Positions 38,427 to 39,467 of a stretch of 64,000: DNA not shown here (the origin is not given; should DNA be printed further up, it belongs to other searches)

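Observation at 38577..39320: ArsM-family methyltransferase missing two of the three conserved As(III)-binding cysteines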

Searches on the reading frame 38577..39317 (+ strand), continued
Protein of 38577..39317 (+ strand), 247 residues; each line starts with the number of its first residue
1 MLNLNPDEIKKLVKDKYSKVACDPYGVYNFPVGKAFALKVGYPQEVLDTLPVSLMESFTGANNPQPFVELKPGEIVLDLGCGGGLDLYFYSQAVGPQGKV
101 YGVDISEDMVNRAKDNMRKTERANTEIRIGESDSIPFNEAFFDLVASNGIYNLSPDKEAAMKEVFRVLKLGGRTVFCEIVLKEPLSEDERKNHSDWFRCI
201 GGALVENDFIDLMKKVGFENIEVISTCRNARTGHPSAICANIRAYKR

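Call 32: find_related_loci(query=A2, collection=genome_contigs, flank=6000)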
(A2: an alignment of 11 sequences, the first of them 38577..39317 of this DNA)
Query A2 (247 aa) in genome_contigs; peptide patterns used: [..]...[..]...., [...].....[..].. (x = any residue, [..] = any of these).
181 stretches matched a pattern; 146 encode a relative of the query (tblastn E <= 1e-3); the best 80 are kept; 80 distinct loci.
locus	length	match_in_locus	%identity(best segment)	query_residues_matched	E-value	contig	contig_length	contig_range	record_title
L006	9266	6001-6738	86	1-246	2e-141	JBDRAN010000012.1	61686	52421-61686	MAG: Candidatus Omnitrophota bacterium isolate MEGAHIT-group-1.1004 k141_9817946, whole genome shotgun sequence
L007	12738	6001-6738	81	1-246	5e-136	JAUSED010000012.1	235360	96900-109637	MAG: Candidatus Omnitrophota bacterium isolate E14_maxbin.165 E14_k141_657840, whole genome shotgun sequence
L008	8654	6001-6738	80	1-246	5e-136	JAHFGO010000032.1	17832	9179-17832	MAG: Candidatus Omnitrophota bacterium isolate nzgw317 NODE_972_length_17833_cov_3.615233, whole genome shotgun sequence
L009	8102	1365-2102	80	1-246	2e-135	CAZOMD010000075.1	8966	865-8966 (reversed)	MAG TPA_asm: uncultured Planctomycetia bacterium isolate binchicken_co232_106 genome assembly, contig: NODE_15067_length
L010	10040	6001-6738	80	1-246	1e-134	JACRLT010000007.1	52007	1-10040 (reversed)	MAG: Candidatus Omnitrophota bacterium isolate NC_groundwater_1888_Pr3_B-0.1um_46_13 SR2-18-B1_coassembly_154212, whole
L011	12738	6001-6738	80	1-246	2e-133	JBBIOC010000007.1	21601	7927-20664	MAG: Candidatus Omnitrophota bacterium isolate RVF170221_bin_270 NODE_253_length_21601_cov_4.218184, whole genome shotgu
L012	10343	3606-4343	78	1-246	5e-133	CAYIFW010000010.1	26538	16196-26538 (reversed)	MAG TPA_asm: uncultured Planctomycetales bacterium isolate ERP119705_co20_55 genome assembly, contig: NODE_1679_length_2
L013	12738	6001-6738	79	1-246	1e-130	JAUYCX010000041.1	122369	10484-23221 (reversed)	MAG: Candidatus Omnitrophota bacterium isolate C20_maxbin.112_sub C20_k141_579625, whole genome shotgun sequence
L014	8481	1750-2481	80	1-244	8e-131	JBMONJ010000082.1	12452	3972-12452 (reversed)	MAG: Candidatus Omnitrophota bacterium isolate Betzabe_MAG073 MAG073_82, whole genome shotgun sequence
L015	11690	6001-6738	77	1-246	5e-130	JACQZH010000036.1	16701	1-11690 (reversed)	MAG: Candidatus Omnitrophota bacterium isolate NC_groundwater_1562_Pr4_S-0.65um_39_9 SR1-18-Sp65_coassembly_scaffold_497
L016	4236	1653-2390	77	1-246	6e-131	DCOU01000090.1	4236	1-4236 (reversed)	MAG TPA_asm: Candidatus Omnitrophica bacterium UBA1562 UBA1562_contig_16610, whole genome shotgun sequence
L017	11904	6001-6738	76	1-246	4e-128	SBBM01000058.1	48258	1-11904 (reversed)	MAG: Planctomycetales bacterium isolate Bin_37_1_1 Hy_contig3880, whole genome shotgun sequence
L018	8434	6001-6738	77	1-246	2e-127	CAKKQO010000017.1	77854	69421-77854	Omnitrophica bacterium GWA2_41_15 isolate Hainich-H51-bin333-1 genome assembly, contig: H51-bin333_1_Hain_H51_02um_R3_87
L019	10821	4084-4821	76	1-246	3e-127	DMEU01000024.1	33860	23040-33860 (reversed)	MAG TPA_asm: Candidatus Omnitrophota bacterium isolate UBA9636 contig_487, whole genome shotgun sequence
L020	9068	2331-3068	74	1-246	2e-124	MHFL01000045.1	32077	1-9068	MAG: Omnitrophica bacterium RIFCSPLOWO2_01_FULL_45_10 rifcsplowo2_01_scaffold_5416, whole genome shotgun sequence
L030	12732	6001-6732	69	4-247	6e-113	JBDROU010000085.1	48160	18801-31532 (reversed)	MAG: bacterium isolate MEGAHIT-group-1.972 k141_1594934, whole genome shotgun sequence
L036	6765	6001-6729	69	4-246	2e-111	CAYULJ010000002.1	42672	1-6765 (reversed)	MAG TPA_asm: uncultured Planctomycetia bacterium isolate SRP167671_co1_160 genome assembly, contig: NODE_988_length_4267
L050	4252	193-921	59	4-246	4e-98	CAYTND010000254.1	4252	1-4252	MAG TPA_asm: uncultured Pirellulales bacterium isolate binchicken_co121_5 genome assembly, contig: NODE_23711_length_425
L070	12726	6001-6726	53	5-246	6e-86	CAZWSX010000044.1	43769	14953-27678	MAG TPA_asm: uncultured Pirellulaceae bacterium isolate SRP287051_co1_192 genome assembly, contig: NODE_1535_length_4376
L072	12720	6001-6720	55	7-246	6e-86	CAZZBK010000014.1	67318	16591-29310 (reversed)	MAG TPA_asm: uncultured Planctomycetaceae bacterium isolate SRP150892_co2_249 genome assembly, contig: NODE_398_length_6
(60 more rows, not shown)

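Call 35: search_protein_families(library=ncbifam, proteins=[P0135, P0146, P0147, P0157, P0171, P0139, P0141, P0125, P0133, P0140], max_evalue=1e-20)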
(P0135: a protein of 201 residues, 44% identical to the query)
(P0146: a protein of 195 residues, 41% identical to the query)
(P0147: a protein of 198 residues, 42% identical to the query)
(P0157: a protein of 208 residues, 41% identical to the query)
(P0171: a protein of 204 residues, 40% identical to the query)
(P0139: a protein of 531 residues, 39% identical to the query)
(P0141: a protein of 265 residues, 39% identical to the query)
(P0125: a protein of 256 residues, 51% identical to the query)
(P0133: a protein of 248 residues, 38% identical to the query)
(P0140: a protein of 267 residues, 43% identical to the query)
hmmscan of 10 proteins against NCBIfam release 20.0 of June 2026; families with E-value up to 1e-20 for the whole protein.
P0135 (201 aa): 7 families
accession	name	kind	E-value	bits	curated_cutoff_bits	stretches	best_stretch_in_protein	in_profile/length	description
NF047649.1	MTase_UXPK_star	exception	8.9e-56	189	460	1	2-200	3-202/283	methyltransferase/UXPK-star double selenoprotein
NF041537.1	ArsM_AhpD_UU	exception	6.1e-55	186.4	510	1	3-201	4-202/345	arsenite methyltransferase/AhpD domain selenoprotein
NF008823.0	PRK11873.1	subfamily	5.9e-49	167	263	1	7-199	2-201/272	arsenite methyltransferase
NF041536.1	ArsM_DUF2284_UU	exception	3.4e-48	164.1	575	1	3-200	4-201/459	arsenite methyltransferase/DUF2284 domain selenoprotein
NF040538.1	methyl_ArsM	equivalog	2.8e-24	85.9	500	0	44-117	32-103/356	arsinothricin biosynthesis methyltransferase ArsM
TIGR02752.1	MenG_heptapren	equivalog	2.8e-21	76.1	419.85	1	65-178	35-148/231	demethylmenaquinone methyltransferase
NF001243.0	PRK00216.1-4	equivalog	5.5e-21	75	235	1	65-178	37-150/237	demethylmenaquinone methyltransferase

P0146 (195 aa): 4 families
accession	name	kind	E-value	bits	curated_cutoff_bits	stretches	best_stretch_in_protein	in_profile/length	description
NF041537.1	ArsM_AhpD_UU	exception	2.9e-46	157.8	510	1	4-195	11-202/345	arsenite methyltransferase/AhpD domain selenoprotein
NF008823.0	PRK11873.1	subfamily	1.8e-45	155.6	263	1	2-185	3-192/272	arsenite methyltransferase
NF041536.1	ArsM_DUF2284_UU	exception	1.6e-42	145.4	575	1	3-195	10-202/459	arsenite methyltransferase/DUF2284 domain selenoprotein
NF047649.1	MTase_UXPK_star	exception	3.8e-41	140.9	460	1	3-194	10-202/283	methyltransferase/UXPK-star double selenoprotein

P0147 (198 aa): 5 families
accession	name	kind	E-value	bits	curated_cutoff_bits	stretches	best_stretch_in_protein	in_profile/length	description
NF041537.1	ArsM_AhpD_UU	exception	1.8e-51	175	510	1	7-197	10-201/345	arsenite methyltransferase/AhpD domain selenoprotein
NF041536.1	ArsM_DUF2284_UU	exception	1.8e-47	161.7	575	1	5-197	8-201/459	arsenite methyltransferase/DUF2284 domain selenoprotein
NF047649.1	MTase_UXPK_star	exception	3.5e-47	160.7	460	1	5-197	8-202/283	methyltransferase/UXPK-star double selenoprotein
NF008823.0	PRK11873.1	subfamily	1.5e-43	149.3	263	1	6-187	3-191/272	arsenite methyltransferase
NF040538.1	methyl_ArsM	equivalog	4.6e-21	75.4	500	0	42-117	32-105/356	arsinothricin biosynthesis methyltransferase ArsM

P0157 (208 aa): 4 families
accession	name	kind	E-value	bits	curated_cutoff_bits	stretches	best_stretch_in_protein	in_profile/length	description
NF041537.1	ArsM_AhpD_UU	exception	6.8e-54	182.9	510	1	17-208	11-202/345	arsenite methyltransferase/AhpD domain selenoprotein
NF047649.1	MTase_UXPK_star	exception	6e-49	166.6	460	1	18-207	12-202/283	methyltransferase/UXPK-star double selenoprotein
NF041536.1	ArsM_DUF2284_UU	exception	8.1e-43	146.4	575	1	17-207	11-201/459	arsenite methyltransferase/DUF2284 domain selenoprotein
NF008823.0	PRK11873.1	subfamily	4.3e-35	121.5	263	1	18-198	6-193/272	arsenite methyltransferase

P0171 (204 aa): 4 families
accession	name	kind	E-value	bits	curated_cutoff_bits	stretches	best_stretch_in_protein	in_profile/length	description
NF041537.1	ArsM_AhpD_UU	exception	1.2e-46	159.1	510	1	11-204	9-202/345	arsenite methyltransferase/AhpD domain selenoprotein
NF047649.1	MTase_UXPK_star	exception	7.6e-42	143.3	460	1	7-203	5-202/283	methyltransferase/UXPK-star double selenoprotein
NF041536.1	ArsM_DUF2284_UU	exception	2e-41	141.8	575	1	7-203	5-201/459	arsenite methyltransferase/DUF2284 domain selenoprotein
NF008823.0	PRK11873.1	subfamily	9.4e-37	127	263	1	43-200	43-199/272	arsenite methyltransferase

P0139 (531 aa): 8 families
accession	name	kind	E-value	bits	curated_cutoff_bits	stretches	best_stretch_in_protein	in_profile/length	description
NF041537.1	ArsM_AhpD_UU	exception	3.1e-66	223.5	510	1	4-237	5-238/345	arsenite methyltransferase/AhpD domain selenoprotein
NF008823.0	PRK11873.1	subfamily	2.2e-60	204.5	263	1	12-225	7-227/272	arsenite methyltransferase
NF047649.1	MTase_UXPK_star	exception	5.6e-60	202.7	460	1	8-237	9-238/283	methyltransferase/UXPK-star double selenoprotein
NF041536.1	ArsM_DUF2284_UU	exception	2.6e-56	190.9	575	1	4-237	5-237/459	arsenite methyltransferase/DUF2284 domain selenoprotein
NF040538.1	methyl_ArsM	equivalog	4.2e-33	115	500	0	138-225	164-254/356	arsinothricin biosynthesis methyltransferase ArsM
NF038099.1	AsSugarArsM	exception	1.4e-28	100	400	1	13-227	3-219/321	arsenosugar biosynthesis arsenite methyltransferase ArsM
NF045667.1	MTase_DVU1556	equivalog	1.2e-21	77.2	155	1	73-223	20-162/213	DVU_1556 family methyltransferase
NF001240.0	PRK00216.1-1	equivalog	4.5e-21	75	378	0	71-193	59-180/251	bifunctional demethylmenaquinone methyltransferase/2-methoxy-6-polyprenyl-1,4-benzoquinol methylase UbiE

P0141 (265 aa): 8 families
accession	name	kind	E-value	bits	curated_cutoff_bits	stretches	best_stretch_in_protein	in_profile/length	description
NF041537.1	ArsM_AhpD_UU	exception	2.1e-63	214.2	510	1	12-241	8-236/345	arsenite methyltransferase/AhpD domain selenoprotein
NF041536.1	ArsM_DUF2284_UU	exception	4.6e-61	206.6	575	1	14-242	10-237/459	arsenite methyltransferase/DUF2284 domain selenoprotein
NF008823.0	PRK11873.1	subfamily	5.4e-61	206.5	263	1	48-263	46-266/272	arsenite methyltransferase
NF047649.1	MTase_UXPK_star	exception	3.5e-58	196.9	460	1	15-243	11-239/283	methyltransferase/UXPK-star double selenoprotein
NF040538.1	methyl_ArsM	equivalog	1.2e-33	116.7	500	0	137-264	158-280/356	arsinothricin biosynthesis methyltransferase ArsM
NF038099.1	AsSugarArsM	exception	2.3e-26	92.7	400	1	21-237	6-224/321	arsenosugar biosynthesis arsenite methyltransferase ArsM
NF045667.1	MTase_DVU1556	equivalog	8.2e-24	84.2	155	1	78-227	20-161/213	DVU_1556 family methyltransferase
NF040539.1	AST_met_ArsM_2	exception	6.5e-23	81.9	240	1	82-233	58-212/262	putative arsinothricin biosynthesis methyltransferase ArsM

P0125 (256 aa): 7 families
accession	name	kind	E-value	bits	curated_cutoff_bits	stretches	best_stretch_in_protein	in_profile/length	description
NF041537.1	ArsM_AhpD_UU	exception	5.3e-64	216.2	510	1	7-230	5-228/345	arsenite methyltransferase/AhpD domain selenoprotein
NF047649.1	MTase_UXPK_star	exception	3.8e-62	209.9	460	1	7-226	5-225/283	methyltransferase/UXPK-star double selenoprotein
NF041536.1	ArsM_DUF2284_UU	exception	4.8e-59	199.9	575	1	7-253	5-249/459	arsenite methyltransferase/DUF2284 domain selenoprotein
NF008823.0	PRK11873.1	subfamily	8.2e-54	182.9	263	1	10-231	2-230/272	arsenite methyltransferase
NF040538.1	methyl_ArsM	equivalog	7.5e-30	104.3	500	0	142-236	165-261/356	arsinothricin biosynthesis methyltransferase ArsM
NF045667.1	MTase_DVU1556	equivalog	7.2e-22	77.9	155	1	73-231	17-167/213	DVU_1556 family methyltransferase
NF038099.1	AsSugarArsM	exception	7.4e-21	74.6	400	1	59-229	39-218/321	arsenosugar biosynthesis arsenite methyltransferase ArsM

P0133 (248 aa): 4 families
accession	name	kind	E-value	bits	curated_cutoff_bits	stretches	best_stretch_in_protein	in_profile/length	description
NF041537.1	ArsM_AhpD_UU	exception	1.5e-42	145.6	510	1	13-228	13-230/345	arsenite methyltransferase/AhpD domain selenoprotein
NF047649.1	MTase_UXPK_star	exception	1.9e-39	135.4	460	1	12-225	12-228/283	methyltransferase/UXPK-star double selenoprotein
NF041536.1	ArsM_DUF2284_UU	exception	3.7e-39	134.3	575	1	12-226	12-228/459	arsenite methyltransferase/DUF2284 domain selenoprotein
NF008823.0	PRK11873.1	subfamily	3.2e-36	125.2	263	1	10-227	4-230/272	arsenite methyltransferase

P0140 (267 aa): 8 families
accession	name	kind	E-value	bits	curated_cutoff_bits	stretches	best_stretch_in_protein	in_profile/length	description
NF008823.0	PRK11873.1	subfamily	5.3e-106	354.1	263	1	1-265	2-269/272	arsenite methyltransferase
NF041537.1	ArsM_AhpD_UU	exception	4.8e-55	186.7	510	1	2-235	9-236/345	arsenite methyltransferase/AhpD domain selenoprotein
NF047649.1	MTase_UXPK_star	exception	1.9e-53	181.3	460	1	2-234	9-236/283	methyltransferase/UXPK-star double selenoprotein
NF041536.1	ArsM_DUF2284_UU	exception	1.8e-52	178.2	575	1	2-233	9-234/459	arsenite methyltransferase/DUF2284 domain selenoprotein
NF040538.1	methyl_ArsM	equivalog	3.4e-42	144.9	500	1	140-228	167-257/356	arsinothricin biosynthesis methyltransferase ArsM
NF038099.1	AsSugarArsM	exception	5.9e-32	111.1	400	1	50-239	33-231/321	arsenosugar biosynthesis arsenite methyltransferase ArsM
NF040539.1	AST_met_ArsM_2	exception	4.5e-28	98.8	240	1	77-230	58-214/262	putative arsinothricin biosynthesis methyltransferase ArsM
NF045667.1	MTase_DVU1556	equivalog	4.5e-26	91.6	155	1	68-230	15-169/213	DVU_1556 family methyltransferase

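Call 37: find_related_loci(query=A3, collection=metagenome_contigs, flank=4000)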
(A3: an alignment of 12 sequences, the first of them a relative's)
Query A3 (198 aa) in metagenome_contigs; peptide patterns used: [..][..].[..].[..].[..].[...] (x = any residue, [..] = any of these).
600 stretches matched a pattern (row limit reached: there are more); 355 encode a relative of the query (tblastn E <= 1e-3); the best 80 are kept; 80 distinct loci.
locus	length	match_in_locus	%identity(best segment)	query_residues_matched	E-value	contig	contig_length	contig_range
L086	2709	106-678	54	8-198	7e-62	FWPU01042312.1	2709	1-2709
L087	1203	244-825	48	6-198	2e-56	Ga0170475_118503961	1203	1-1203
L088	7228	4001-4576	44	8-198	5e-51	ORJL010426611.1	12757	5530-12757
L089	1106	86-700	43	8-198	4e-53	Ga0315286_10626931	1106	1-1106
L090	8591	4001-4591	43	3-198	1e-49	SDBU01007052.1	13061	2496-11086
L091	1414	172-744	43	9-198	1e-50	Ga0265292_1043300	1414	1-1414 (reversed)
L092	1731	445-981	44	6-184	1e-48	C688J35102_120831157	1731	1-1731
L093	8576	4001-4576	46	7-197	2e-47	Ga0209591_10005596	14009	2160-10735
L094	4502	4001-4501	47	9-175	8e-47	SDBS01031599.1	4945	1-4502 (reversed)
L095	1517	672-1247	42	7-197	3e-47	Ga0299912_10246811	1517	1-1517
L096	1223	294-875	43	4-197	8e-48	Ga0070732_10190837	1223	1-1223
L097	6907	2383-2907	43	10-184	1e-45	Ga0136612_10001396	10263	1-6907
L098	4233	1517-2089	45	8-197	7e-45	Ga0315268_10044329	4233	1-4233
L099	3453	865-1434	39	8-196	2e-44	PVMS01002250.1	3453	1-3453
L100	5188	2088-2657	40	10-198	4e-44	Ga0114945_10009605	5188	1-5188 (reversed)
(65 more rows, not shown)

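Call 43: search_protein_families(library=pfam, alignment_id=A4, max_evalue=0.001)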
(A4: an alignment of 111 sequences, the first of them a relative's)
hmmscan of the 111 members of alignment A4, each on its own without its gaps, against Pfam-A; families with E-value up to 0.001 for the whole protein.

A. member 1, L006:5616-5984:+ (123 aa): 1 family
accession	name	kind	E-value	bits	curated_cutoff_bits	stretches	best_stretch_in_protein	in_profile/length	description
PF02635.20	DsrE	-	9.1e-18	65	22.7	1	9-123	2-116/116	DsrE/DsrF-like family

B. families by the number of members that match (of 111 scanned): 105 families (the first 25 are shown)
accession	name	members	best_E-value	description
PF02635.20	DsrE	12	8.2e-21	DsrE/DsrF-like family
PF11127.14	YgaP-like_TM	11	5.4e-14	Inner membrane protein YgaP-like, transmembrane domain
PF00266.25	Aminotran_5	9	4.6e-81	Aminotransferase class-V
PF01022.26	HTH_5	9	1e-15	Bacterial regulatory protein, arsR family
PF01212.27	Beta_elim_lyase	9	1.6e-09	Beta-eliminating lyase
PF12840.13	HTH_20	9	1.8e-09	Helix-turn-helix domain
PF01041.23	DegT_DnrJ_EryC1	9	4.9e-09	DegT/DnrJ/EryC1/StrS aminotransferase family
PF06980.17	DUF1302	6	1.4e-07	Protein of unknown function (DUF1302)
PF00581.25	Rhodanese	5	5e-18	Rhodanese-like domain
PF13187.11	Fer4_9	5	2.9e-10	4Fe-4S dicluster domain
PF12838.12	Fer4_7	5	3.7e-10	4Fe-4S dicluster domain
PF13237.11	Fer4_10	5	9.2e-09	4Fe-4S dicluster domain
PF12801.12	Fer4_5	4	8.6e-12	4Fe-4S binding domain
PF00037.32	Fer4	4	7.3e-09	4Fe-4S binding domain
PF09851.14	SHOCT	4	1e-07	Short C-terminal domain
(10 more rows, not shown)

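Call 45: search_protein_families(library=pfam, alignment_id=A5, max_evalue=0.001)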
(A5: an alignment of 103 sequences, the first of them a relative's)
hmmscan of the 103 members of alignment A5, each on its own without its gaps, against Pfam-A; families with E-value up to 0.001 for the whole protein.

A. member 1, L006:6744-7559:+ (272 aa): 1 family
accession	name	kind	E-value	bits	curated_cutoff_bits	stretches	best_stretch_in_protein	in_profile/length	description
PF01048.26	PNP_UDP_1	-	4.7e-24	85.5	25.1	1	80-257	31-224/233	Phosphorylase superfamily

B. families by the number of members that match (of 103 scanned): 83 families (the first 25 are shown)
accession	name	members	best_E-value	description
PF01048.26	PNP_UDP_1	9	1.7e-26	Phosphorylase superfamily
PF07883.17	Cupin_2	7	4.5e-08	Cupin domain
PF12973.13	Cupin_7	6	8e-12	ChrR Cupin-like domain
PF14499.12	DUF4437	6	7.7e-08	Domain of unknown function (DUF4437)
PF02635.20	DsrE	5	1.7e-17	DsrE/DsrF-like family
PF00155.27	Aminotran_1_2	4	5.9e-68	Aminotransferase class I and II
PF01475.25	FUR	4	1.4e-37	Ferric uptake regulator family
PF01041.23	DegT_DnrJ_EryC1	4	2.8e-07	DegT/DnrJ/EryC1/StrS aminotransferase family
PF00266.25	Aminotran_5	4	9e-06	Aminotransferase class-V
PF01053.26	Cys_Met_Meta_PP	3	2.2e-126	Cys/Met metabolism PLP-dependent enzyme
PF02566.24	OsmC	3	3.6e-17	OsmC-like protein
PF01022.26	HTH_5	3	9.9e-17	Bacterial regulatory protein, arsR family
PF11127.14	YgaP-like_TM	3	3.2e-13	Inner membrane protein YgaP-like, transmembrane domain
PF13412.12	HTH_24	3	1.1e-10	Winged helix-turn-helix DNA-binding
PF06838.17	Met_gamma_lyase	3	1.5e-05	Methionine gamma-lyase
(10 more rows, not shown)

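Call 60: predict_structure(alignment_id=A6)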
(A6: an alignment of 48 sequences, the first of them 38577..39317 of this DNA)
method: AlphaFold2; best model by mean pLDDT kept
length: 247 residues; sequences in the alignment: 48
mean_pLDDT: 87.8   pTM: 0.87
mean pLDDT of the five models: 87.8, 85.7, 82.6, 76.7, 68.7
residues with pLDDT >= 90: 138; 70-90: 94; 50-70: 14; < 50: 1
segments of 3 or more residues with pLDDT < 50: none
pLDDT, mean of each block of 10 residues (from residue 1): 79 91 85 83 89 85 60 92 85 94 94 96 95 93 87 90 97 89 89 82 92 97 78 82 91
secondary structure, 60 per line:
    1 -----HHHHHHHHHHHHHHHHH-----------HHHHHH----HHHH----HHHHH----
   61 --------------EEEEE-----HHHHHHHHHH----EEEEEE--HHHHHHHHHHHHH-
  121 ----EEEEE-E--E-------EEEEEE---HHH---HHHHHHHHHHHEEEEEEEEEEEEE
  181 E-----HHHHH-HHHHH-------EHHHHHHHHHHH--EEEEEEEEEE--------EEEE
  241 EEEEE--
elements in order: H6-22 H34-39 H44-47 H52-56 E75-79 H85-94 E99-104 H107-119 E125-129 E142-147 H157-167 E168-181 H187-191 H193-197 H206-216 E219-228 E237-245
